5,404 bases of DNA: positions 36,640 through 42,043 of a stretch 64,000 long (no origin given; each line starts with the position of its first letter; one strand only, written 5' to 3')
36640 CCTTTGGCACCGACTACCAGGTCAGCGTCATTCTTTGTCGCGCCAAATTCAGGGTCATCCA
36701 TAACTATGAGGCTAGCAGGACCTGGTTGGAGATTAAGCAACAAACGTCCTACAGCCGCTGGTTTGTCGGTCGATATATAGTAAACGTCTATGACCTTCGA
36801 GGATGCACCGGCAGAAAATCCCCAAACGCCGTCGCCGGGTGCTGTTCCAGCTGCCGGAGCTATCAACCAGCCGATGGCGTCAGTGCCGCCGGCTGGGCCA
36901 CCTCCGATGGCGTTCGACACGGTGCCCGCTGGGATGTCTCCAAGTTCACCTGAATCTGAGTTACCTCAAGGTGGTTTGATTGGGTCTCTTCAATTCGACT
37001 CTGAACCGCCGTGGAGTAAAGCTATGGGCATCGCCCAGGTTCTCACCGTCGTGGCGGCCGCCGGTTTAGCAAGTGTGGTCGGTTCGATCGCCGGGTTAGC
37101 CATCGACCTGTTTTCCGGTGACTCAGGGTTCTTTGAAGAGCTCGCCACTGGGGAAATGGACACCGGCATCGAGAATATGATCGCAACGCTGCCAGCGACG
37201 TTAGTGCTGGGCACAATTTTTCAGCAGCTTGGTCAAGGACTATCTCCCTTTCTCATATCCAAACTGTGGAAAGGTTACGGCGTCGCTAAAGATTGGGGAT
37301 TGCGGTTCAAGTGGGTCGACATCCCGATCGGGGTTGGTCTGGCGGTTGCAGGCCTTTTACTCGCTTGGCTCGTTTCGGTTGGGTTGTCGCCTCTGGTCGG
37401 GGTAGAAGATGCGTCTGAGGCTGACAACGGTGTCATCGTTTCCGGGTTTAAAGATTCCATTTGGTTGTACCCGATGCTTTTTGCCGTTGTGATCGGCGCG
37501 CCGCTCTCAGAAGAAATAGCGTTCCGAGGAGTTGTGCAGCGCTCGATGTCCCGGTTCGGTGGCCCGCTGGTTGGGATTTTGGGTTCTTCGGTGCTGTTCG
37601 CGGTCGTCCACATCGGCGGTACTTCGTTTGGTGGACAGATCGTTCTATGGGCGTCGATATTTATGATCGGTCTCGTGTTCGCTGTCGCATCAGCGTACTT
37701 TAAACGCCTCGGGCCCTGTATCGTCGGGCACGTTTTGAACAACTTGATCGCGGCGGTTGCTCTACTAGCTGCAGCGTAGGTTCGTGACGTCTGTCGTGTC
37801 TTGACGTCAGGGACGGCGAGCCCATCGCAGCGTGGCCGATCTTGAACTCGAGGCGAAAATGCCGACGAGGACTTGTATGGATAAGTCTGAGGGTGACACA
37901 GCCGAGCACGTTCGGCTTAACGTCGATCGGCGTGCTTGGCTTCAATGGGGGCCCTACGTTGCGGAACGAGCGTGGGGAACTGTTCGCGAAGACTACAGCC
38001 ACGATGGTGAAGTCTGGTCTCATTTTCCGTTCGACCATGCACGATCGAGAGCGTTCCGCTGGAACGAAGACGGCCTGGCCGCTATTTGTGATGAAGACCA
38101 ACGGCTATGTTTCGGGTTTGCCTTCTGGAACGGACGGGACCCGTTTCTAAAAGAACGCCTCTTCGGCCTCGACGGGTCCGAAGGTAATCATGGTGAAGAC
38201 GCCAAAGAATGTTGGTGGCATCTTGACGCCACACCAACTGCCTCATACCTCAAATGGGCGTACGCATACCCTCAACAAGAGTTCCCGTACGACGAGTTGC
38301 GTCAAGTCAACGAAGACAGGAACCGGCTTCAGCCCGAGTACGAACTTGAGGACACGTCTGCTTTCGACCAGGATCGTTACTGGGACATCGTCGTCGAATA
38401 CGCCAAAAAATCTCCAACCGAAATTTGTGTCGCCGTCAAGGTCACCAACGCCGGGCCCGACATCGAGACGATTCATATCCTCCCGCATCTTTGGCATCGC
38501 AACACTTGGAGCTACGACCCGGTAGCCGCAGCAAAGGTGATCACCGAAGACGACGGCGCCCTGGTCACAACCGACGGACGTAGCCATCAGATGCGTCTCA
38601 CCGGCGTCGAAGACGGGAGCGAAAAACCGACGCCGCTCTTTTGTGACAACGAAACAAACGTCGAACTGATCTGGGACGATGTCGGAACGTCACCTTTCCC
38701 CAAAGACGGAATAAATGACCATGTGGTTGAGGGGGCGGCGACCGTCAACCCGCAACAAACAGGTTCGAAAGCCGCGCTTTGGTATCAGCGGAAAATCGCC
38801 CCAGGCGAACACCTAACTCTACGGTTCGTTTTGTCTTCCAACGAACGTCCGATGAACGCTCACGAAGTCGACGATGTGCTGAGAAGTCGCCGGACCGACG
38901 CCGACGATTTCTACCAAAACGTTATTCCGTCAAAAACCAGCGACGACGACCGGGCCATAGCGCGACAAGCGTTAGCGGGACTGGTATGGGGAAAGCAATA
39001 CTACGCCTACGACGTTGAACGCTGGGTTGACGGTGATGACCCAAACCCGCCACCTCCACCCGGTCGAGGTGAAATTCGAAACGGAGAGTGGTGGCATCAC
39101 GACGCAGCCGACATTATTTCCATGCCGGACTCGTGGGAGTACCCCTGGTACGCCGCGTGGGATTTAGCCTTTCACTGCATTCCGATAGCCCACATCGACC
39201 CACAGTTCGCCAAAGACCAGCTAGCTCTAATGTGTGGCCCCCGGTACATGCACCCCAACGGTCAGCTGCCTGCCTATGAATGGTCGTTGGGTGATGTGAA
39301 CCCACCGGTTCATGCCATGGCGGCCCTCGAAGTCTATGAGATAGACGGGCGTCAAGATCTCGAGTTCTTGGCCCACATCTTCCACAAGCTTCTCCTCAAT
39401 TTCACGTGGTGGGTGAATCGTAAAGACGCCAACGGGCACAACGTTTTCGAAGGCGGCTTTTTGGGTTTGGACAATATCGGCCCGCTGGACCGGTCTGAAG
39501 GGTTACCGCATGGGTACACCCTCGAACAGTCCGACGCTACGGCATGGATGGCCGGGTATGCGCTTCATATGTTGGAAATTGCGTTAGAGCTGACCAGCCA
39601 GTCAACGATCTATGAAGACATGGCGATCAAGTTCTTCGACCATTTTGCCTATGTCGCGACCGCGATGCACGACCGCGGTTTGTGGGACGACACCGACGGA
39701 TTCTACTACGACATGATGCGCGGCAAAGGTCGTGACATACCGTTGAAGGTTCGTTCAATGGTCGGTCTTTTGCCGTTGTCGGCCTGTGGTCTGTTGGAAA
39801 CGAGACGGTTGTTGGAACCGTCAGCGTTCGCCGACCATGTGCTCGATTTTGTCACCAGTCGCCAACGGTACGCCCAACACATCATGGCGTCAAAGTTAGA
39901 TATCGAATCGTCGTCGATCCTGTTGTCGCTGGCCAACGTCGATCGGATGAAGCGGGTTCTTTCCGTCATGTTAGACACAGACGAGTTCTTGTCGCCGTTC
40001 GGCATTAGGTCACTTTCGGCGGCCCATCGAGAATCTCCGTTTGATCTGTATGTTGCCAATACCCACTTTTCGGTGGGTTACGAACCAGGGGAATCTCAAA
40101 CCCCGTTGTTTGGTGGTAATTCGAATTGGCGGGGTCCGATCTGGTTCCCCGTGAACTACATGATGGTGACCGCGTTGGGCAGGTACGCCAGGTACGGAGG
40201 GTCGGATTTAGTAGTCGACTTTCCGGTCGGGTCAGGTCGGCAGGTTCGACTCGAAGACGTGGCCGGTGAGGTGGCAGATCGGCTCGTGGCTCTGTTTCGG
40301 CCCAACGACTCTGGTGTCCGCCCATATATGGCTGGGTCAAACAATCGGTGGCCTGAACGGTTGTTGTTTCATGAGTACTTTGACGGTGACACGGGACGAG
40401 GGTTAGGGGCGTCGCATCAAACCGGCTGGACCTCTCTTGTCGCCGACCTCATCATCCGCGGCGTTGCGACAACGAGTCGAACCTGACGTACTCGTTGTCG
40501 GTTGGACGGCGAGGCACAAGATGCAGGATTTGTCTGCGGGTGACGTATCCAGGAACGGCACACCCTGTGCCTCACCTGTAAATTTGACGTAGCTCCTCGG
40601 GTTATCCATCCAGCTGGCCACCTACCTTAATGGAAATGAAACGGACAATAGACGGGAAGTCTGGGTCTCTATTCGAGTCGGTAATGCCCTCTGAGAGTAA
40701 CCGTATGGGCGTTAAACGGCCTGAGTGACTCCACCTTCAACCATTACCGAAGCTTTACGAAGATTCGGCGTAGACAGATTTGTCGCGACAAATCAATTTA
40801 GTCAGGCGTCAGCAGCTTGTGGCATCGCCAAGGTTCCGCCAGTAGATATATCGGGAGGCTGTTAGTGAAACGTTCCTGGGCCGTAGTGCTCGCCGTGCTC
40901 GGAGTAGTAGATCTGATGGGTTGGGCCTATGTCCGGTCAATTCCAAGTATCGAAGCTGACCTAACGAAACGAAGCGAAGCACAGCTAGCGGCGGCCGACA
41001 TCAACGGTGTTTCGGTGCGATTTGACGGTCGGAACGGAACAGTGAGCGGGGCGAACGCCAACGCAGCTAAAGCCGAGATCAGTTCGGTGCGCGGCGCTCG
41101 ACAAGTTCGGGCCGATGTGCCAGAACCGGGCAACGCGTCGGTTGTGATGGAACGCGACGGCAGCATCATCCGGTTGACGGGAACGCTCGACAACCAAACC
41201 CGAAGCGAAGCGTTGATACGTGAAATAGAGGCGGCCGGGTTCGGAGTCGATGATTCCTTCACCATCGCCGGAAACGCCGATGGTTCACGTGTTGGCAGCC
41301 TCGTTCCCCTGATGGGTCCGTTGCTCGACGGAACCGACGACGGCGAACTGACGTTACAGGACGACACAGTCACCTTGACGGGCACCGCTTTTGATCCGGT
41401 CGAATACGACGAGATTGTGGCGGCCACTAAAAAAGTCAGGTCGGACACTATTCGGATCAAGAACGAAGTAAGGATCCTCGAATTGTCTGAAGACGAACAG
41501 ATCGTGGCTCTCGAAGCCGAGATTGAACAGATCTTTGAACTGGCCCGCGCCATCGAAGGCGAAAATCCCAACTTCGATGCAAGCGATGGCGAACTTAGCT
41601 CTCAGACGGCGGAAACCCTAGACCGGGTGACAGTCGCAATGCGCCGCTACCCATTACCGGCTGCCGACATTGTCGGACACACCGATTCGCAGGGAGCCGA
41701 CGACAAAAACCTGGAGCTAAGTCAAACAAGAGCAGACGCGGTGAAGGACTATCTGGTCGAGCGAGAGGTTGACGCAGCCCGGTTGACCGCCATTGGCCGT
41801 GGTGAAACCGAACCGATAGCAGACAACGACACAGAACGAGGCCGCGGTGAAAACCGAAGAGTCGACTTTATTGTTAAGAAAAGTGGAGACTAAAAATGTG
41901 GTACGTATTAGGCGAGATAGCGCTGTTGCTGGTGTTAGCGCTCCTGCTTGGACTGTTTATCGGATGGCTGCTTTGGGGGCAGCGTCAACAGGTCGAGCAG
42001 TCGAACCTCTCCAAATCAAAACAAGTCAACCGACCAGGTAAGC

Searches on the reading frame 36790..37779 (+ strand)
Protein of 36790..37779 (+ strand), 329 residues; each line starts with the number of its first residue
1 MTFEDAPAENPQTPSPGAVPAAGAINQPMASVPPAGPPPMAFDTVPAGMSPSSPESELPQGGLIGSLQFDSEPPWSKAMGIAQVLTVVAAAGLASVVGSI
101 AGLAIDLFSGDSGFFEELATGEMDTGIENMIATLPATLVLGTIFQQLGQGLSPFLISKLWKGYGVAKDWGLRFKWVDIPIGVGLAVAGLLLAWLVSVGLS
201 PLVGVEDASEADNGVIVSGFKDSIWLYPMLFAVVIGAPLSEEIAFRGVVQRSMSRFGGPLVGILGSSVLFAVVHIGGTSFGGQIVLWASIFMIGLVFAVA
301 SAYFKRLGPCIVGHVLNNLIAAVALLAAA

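Call 3: search_protein_families(library=pfam, proteins=[window:36790-37779:+], max_evalue=1)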
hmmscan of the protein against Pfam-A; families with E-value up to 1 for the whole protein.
window:36790-37779:+ (329 aa): 1 family
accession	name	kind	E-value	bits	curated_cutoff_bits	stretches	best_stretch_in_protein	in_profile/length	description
PF02517.21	Rce1-like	-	3e-18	66.3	22.4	1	225-320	3-93/93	Type II CAAX prenyl endopeptidase Rce1-like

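Call 4: search_protein_families(library=ncbifam, proteins=[window:36790-37779:+], max_evalue=1)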
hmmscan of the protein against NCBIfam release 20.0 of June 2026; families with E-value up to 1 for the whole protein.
window:36790-37779:+ (329 aa): 9 families
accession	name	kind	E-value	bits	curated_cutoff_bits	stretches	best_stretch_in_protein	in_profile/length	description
NF041647.1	ABC_perm_CPBP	equivalog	1.2e-14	54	435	1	135-324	449-633/636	ABC transporter permease subunit/CPBP intramembrane protease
NF033192.3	CPBP_JDVT_MrtJ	equivalog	4.3e-08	33.7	75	1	230-321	1-95/98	JDVT-CTERM system glutamic-type intramembrane protease MrtJ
NF040589.1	CPBP_Synerg_MrtS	equivalog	1.6e-06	28.4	130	1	235-321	81-163/170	Synerg-CTERM system glutamic-type intramembrane protease MrtS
NF040914.1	Mrt_core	domain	0.00024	21.1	100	1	237-324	11-104/108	myxosortase family intramembrane protease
TIGR03008.1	pepcterm_CAAX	equivalog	0.0052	16.7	81.05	1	236-326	126-214/222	CAAX prenyl protease-related protein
NF040594.1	CPBP_fam_MrtC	equivalog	0.0071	16.1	195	1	233-322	121-216/221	myxosortase MrtC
NF050068.1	Rv0804_CPBP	equivalog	0.018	14.6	200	1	229-327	95-195/197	Rv0804 family intramembrane glutamic endopeptidase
NF046050.1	CPBP_fam_MroQ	equivalog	0.04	13.3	270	1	234-324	134-223/243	intramembrane glutamic endopeptidase MroQ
NF040674.1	CPBP_fam_MrtP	equivalog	0.1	12.1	250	1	216-324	235-349/354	myxosortase MrtP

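Call 94: find_homologous_proteins(query=window:36790-37779:+, max_evalue=1e-10)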
Query window:36790-37779:+ (329 aa): 3 proteins with E <= 1e-10 among 8000 candidates.
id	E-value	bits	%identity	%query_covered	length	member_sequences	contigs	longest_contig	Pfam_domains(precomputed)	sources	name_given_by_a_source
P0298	7.7e-202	688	99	100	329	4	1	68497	PF02517.22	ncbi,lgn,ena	-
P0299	4.3e-115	403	69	81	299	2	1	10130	PF02517.22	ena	-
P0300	1.4e-53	201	43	82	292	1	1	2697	PF02517.22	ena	-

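Call 95: find_encoding_contigs(protein=P0300, flank=3000, max_places=3)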
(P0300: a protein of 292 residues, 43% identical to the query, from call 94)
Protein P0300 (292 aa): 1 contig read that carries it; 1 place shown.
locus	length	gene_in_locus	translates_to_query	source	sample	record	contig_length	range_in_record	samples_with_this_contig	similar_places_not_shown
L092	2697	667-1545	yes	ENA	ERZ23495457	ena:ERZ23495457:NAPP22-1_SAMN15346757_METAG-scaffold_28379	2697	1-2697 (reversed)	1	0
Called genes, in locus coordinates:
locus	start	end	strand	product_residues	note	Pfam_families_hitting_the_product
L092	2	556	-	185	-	?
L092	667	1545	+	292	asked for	PF02517:Rce1-like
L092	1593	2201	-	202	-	PF22119:GST_C_8, PF14497:GST_C_3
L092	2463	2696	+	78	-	?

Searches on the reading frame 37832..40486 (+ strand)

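Call 37: search_protein_families(library=pfam, proteins=[window:37832-40486:+], max_evalue=0.001)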
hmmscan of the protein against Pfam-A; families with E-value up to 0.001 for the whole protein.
window:37832-40486:+ (884 aa): 2 families
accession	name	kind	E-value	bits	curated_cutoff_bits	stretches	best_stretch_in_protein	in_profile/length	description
PF22422.2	MGH1-like_GH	-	6.7e-30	105.3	27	2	437-536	1-110/356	Mannosylglycerate hydrolase MGH1-like glycoside hydrolase domain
PF03200.22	Glyco_hydro_63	-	1.3e-12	47.7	22.4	1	568-872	253-488/492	Glycosyl hydrolase family 63 C-terminal domain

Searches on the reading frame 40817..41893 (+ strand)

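Call 37: search_protein_families(library=pfam, proteins=[window:40817-41893:+], max_evalue=0.001)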
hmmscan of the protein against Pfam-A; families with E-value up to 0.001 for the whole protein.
window:40817-41893:+ (358 aa): 1 family
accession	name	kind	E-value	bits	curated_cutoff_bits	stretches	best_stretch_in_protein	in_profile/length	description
PF00691.25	OmpA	-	9.8e-19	68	27.2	1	253-347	2-98/98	OmpA family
